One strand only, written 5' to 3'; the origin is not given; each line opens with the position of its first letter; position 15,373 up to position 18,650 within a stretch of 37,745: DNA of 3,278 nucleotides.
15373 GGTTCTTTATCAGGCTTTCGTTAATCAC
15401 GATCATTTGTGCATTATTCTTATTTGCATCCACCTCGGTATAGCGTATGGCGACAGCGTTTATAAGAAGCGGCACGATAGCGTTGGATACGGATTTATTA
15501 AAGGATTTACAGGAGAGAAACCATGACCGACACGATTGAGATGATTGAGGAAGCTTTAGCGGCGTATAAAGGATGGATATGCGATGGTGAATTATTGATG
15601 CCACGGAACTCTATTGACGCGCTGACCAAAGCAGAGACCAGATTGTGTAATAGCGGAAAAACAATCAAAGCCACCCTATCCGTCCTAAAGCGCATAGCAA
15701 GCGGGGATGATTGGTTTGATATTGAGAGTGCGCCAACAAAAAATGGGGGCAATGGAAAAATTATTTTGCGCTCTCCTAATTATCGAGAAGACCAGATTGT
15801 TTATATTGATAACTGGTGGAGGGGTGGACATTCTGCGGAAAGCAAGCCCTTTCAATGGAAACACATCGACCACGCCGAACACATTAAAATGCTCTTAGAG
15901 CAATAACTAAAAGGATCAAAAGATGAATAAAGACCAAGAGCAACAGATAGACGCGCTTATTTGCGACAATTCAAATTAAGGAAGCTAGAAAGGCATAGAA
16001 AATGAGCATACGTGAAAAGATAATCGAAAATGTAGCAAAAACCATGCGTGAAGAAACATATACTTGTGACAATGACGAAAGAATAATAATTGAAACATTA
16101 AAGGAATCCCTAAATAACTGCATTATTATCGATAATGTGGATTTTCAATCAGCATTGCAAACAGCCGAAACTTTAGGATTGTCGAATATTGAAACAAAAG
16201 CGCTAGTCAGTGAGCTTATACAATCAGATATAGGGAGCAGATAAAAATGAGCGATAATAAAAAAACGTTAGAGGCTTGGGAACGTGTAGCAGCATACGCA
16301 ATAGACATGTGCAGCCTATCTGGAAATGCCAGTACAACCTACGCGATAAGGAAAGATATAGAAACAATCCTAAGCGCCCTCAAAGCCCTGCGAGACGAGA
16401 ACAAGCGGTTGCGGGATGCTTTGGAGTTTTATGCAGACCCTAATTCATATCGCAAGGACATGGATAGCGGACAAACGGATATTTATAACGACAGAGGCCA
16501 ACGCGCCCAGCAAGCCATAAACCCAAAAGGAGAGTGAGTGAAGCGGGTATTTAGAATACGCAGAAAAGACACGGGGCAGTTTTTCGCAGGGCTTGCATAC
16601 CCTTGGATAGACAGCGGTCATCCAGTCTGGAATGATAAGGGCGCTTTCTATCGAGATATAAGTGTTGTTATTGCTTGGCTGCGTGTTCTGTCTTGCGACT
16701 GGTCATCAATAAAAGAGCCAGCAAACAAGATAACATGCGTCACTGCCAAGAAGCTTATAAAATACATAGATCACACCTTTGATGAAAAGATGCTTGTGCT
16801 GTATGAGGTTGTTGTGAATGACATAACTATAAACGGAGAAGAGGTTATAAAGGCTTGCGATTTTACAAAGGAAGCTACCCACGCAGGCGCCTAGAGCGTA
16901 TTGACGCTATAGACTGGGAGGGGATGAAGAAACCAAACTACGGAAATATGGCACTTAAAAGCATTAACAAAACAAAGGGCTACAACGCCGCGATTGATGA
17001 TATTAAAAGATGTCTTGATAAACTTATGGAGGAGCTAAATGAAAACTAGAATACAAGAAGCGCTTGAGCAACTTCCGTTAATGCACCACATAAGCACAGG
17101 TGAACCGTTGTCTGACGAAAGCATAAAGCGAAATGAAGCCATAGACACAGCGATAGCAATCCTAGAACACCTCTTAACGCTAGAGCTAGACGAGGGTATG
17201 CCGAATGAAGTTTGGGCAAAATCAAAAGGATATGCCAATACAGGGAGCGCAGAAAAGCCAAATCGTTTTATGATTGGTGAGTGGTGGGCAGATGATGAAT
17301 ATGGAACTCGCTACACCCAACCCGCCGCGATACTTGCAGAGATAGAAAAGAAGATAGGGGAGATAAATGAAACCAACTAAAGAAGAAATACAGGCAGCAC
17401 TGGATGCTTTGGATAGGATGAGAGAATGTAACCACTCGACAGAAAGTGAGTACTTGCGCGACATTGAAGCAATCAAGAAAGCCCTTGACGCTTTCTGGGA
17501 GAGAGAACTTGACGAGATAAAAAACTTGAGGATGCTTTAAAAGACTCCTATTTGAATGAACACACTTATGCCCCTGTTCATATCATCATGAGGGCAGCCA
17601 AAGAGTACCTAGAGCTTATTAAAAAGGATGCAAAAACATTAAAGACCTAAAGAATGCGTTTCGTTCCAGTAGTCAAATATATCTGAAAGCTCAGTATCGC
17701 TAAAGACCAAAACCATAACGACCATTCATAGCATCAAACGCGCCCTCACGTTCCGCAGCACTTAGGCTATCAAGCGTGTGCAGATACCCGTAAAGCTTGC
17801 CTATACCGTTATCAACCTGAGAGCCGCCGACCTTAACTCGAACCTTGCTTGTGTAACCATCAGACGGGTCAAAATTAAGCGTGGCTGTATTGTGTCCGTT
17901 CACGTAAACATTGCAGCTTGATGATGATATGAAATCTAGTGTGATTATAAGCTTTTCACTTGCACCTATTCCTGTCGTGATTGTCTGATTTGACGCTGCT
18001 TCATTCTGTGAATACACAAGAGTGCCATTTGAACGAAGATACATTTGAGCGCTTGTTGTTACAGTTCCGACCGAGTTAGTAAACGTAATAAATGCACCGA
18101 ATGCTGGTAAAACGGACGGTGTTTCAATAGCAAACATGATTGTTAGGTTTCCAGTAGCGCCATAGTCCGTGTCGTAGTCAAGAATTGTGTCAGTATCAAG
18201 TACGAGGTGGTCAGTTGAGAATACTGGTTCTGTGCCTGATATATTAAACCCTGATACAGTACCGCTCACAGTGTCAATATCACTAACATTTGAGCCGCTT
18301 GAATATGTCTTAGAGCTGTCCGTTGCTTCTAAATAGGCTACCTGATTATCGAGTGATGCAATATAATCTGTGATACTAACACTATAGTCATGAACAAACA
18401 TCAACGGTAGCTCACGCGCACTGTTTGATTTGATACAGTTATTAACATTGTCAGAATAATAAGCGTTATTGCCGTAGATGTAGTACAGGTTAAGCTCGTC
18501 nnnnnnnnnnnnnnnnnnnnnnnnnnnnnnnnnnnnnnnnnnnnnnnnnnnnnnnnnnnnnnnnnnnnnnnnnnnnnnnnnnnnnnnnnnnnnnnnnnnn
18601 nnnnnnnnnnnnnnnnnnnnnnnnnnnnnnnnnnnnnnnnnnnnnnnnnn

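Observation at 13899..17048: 3.09-kb accessory cassette bounded by perfect 61-bp direct repeats that each carry an SD and a start codon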

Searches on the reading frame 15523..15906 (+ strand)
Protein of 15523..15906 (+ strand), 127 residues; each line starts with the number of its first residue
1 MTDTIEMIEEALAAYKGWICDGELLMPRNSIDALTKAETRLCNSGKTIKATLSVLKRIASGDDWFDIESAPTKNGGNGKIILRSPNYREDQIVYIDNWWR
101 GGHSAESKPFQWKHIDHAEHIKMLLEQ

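Call 10: search_protein_families(library=phrogs, proteins=[window:15523-15906:+], max_evalue=0.01)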
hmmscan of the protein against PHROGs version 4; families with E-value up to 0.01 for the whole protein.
window:15523-15906:+ (127 aa): 0 families

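Call 11: search_protein_families(library=pfam, proteins=[window:15523-15906:+], max_evalue=0.01)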
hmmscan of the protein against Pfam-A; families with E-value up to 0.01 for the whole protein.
window:15523-15906:+ (127 aa): 0 families

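Call 14: find_encoding_contigs(protein=window:15523-15906:+, flank=10000, max_places=10)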
Protein window:15523-15906:+ (127 aa): 2 contigs read that carry it; 2 places shown.
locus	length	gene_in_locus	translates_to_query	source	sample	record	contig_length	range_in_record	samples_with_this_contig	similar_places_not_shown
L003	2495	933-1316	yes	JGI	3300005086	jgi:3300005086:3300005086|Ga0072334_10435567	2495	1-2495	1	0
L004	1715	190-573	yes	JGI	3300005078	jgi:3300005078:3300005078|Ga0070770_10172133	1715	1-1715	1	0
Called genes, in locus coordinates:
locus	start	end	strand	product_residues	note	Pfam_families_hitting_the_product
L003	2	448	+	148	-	?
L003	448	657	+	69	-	PF13560:HTH_31, PF12844:HTH_19, PF01381:HTH_3, PF13413:HTH_25 (weak), PF13443:HTH_26 (weak)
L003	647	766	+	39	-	-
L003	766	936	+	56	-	-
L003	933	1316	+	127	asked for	-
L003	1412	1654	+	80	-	-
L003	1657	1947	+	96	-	-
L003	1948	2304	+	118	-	-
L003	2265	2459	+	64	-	-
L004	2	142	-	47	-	?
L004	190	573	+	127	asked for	-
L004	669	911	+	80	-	-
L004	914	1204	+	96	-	-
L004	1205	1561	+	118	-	-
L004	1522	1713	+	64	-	?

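Call 38: search_dna_similar(query=window:15523-15906:+, collection=phages, mode=protein, max_evalue=0.001, max_rows=10)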
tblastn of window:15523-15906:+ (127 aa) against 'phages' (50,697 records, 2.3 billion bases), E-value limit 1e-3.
No match.

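Call 47: find_homologous_proteins(query=window:15523-15906:+, max_evalue=0.001)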
Query window:15523-15906:+ (127 aa): 5 proteins with E <= 0.001 among 20 candidates.
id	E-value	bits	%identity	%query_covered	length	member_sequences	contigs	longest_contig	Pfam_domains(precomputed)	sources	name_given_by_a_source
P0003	8.2e-82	290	100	100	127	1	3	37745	-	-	-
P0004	9.5e-13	66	42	69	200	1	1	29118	-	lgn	-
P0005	2.1e-7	49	34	98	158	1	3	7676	-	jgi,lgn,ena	jgi:hypothetical protein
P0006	8.1e-7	47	38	99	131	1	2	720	-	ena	-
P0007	8.9e-6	44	34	100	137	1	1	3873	-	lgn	-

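Call 48: find_encoding_contigs(protein=P0004, flank=10000, max_places=3)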
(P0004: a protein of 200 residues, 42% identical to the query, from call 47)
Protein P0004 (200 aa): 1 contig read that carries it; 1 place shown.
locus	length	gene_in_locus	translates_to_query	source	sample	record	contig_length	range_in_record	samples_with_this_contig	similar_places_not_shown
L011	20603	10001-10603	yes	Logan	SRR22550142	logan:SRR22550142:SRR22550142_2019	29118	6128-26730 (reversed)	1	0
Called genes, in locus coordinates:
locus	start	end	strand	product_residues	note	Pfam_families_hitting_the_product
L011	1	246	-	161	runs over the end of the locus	PF00436:SSB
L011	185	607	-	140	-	PF13392:HNH_3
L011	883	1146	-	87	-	PF10073:GapR_DNA-bd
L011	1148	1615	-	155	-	PF05565:Sipho_Gp157 (weak)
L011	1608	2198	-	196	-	PF04404:ERF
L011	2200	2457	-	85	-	-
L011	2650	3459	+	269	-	PF07120:DUF1376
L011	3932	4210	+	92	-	-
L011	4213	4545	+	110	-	-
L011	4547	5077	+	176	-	PF26211:Phage_phiTE_072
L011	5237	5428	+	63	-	-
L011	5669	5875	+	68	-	-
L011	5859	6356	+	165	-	-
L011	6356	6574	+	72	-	-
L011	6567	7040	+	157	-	-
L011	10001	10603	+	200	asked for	-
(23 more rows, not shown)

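Call 49: find_encoding_contigs(protein=P0005, flank=10000, max_places=3)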
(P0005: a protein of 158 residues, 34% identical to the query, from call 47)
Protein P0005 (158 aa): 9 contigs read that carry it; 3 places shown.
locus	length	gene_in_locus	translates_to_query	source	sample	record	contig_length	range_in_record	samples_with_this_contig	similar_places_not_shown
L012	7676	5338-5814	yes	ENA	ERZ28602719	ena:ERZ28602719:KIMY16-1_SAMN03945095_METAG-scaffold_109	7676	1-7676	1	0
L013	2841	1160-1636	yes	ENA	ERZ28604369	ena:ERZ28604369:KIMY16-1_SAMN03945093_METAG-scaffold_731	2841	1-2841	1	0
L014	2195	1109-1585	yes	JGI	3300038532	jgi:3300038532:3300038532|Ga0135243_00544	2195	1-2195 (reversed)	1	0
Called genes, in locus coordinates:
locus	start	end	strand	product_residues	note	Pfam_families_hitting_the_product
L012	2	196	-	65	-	?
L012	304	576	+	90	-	-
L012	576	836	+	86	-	-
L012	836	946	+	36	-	-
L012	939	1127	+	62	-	-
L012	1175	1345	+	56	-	-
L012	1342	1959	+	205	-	PF04404:ERF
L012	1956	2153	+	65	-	-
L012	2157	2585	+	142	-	PF00436:SSB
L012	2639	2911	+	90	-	-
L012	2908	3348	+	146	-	-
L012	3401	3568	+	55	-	-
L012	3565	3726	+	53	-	-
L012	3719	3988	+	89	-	-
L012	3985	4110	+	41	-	-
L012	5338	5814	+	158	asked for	-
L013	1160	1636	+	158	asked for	-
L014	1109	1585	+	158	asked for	-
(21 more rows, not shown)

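Call 54: search_protein_families(library=ncbifam, proteins=[window:15523-15906:+], max_evalue=1)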
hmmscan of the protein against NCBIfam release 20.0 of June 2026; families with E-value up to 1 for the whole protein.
window:15523-15906:+ (127 aa): 1 family
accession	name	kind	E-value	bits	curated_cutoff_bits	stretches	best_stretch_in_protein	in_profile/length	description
TIGR01548.1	HAD-SF-IA-hyp1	hypoth_equivalog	0.0035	16.9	140.2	1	13-71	97-159/197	TIGR01548 family HAD-type hydrolase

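Call 55: search_protein_families(library=padloc, proteins=[window:15523-15906:+], max_evalue=0.01)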
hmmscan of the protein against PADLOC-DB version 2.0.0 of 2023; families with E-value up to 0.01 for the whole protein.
window:15523-15906:+ (127 aa): 0 families

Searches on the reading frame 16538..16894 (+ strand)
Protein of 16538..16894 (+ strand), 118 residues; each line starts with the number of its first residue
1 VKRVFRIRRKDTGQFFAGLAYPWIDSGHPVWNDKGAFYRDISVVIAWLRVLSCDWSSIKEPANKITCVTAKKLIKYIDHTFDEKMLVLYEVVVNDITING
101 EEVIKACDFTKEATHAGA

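Call 10: search_protein_families(library=phrogs, proteins=[window:16538-16894:+], max_evalue=0.01)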
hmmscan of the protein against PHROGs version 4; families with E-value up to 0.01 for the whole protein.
window:16538-16894:+ (118 aa): 0 families

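Call 11: search_protein_families(library=pfam, proteins=[window:16538-16894:+], max_evalue=0.01)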
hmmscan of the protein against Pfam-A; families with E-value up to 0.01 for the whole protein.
window:16538-16894:+ (118 aa): 0 families

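Call 15: find_encoding_contigs(protein=window:16538-16894:+, flank=10000, max_places=10)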
Protein window:16538-16894:+ (118 aa): no gene with exactly this product is on record in the collection.

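Call 39: search_dna_similar(query=window:16538-16894:+, collection=phages, mode=protein, max_evalue=0.001, max_rows=10)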
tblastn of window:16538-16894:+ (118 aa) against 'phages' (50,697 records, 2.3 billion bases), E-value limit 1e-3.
No match.

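Call 54: search_protein_families(library=ncbifam, proteins=[window:16538-16894:+], max_evalue=1)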
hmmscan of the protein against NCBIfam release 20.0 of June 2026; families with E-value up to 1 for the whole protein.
window:16538-16894:+ (118 aa): 0 families

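Call 55: search_protein_families(library=padloc, proteins=[window:16538-16894:+], max_evalue=0.01)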
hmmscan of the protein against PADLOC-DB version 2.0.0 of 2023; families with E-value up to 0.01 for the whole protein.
window:16538-16894:+ (118 aa): 0 families

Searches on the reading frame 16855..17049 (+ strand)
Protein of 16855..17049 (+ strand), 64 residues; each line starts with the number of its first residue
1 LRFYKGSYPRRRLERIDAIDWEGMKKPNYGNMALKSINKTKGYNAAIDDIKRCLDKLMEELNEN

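Call 31: find_homologous_proteins(query=window:16855-17049:+, max_evalue=0.1)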
Query window:16855-17049:+ (64 aa): 1 proteins with E <= 0.1 among 1 candidates.
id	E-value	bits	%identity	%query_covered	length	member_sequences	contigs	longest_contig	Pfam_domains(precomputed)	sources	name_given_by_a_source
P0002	4.7e-36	139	98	100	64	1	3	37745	-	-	-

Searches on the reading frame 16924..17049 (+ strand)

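Call 10: search_protein_families(library=phrogs, proteins=[window:16924-17049:+], max_evalue=0.01)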
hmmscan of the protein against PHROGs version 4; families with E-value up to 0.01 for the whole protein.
window:16924-17049:+ (41 aa): 1 family
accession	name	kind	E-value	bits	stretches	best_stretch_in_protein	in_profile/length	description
phrog_34886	-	unknown function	0.0056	17.1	1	5-39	35-69/255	-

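Call 11: search_protein_families(library=pfam, proteins=[window:16924-17049:+], max_evalue=0.01)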
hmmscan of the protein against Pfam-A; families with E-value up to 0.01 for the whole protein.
window:16924-17049:+ (41 aa): 0 families

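Call 55: search_protein_families(library=padloc, proteins=[window:16924-17049:+], max_evalue=0.01)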
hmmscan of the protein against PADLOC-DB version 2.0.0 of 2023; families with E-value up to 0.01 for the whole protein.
window:16924-17049:+ (41 aa): 0 families

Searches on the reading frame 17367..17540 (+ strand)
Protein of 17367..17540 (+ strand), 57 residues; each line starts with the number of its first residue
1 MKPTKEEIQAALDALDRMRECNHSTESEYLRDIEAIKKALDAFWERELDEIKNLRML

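Call 25: search_protein_families(library=phrogs, proteins=[window:17367-17540:+], max_evalue=0.001)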
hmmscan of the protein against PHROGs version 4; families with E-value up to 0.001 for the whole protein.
window:17367-17540:+ (57 aa): 0 families

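Call 43: find_encoding_contigs(protein=window:17367-17540:+, flank=10000, max_places=10)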
Protein window:17367-17540:+ (57 aa): 2 contigs read that carry it; 2 places shown.
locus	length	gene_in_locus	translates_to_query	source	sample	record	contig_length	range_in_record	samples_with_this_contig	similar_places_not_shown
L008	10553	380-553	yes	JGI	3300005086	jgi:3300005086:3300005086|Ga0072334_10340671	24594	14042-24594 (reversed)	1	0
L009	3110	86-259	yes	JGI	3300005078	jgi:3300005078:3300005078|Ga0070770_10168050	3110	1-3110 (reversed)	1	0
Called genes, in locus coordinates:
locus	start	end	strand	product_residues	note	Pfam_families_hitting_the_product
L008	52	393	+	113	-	-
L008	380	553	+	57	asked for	-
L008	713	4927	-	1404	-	PF03629:SASA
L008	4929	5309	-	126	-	-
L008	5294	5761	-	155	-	PF00959:Phage_lysozyme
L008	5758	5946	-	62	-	-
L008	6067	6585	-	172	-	-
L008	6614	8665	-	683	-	-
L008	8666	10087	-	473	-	-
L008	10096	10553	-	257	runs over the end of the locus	-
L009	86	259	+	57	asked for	-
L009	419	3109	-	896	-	?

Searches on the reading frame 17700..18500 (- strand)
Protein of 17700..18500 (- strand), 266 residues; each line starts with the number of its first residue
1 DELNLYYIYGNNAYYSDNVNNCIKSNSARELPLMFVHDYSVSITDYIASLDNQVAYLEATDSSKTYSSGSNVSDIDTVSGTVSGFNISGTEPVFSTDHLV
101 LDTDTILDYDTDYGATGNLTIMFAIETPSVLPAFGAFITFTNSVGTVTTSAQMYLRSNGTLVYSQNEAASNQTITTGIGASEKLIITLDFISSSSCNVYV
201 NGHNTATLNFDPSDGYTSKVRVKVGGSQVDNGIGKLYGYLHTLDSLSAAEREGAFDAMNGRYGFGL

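Call 30: find_related_loci(query=window:17700-18500:-, collection=viral_contigs, flank=10000)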
Query window:17700-18500:- (266 aa) in viral_contigs; peptide patterns used: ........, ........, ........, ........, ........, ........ (x = any residue, [..] = any of these).
10 stretches matched a pattern; 1 encode a relative of the query (tblastn E <= 1e-3); 1 distinct loci.
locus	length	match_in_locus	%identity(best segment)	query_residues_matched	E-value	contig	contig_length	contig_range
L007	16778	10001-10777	77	5-266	1e-135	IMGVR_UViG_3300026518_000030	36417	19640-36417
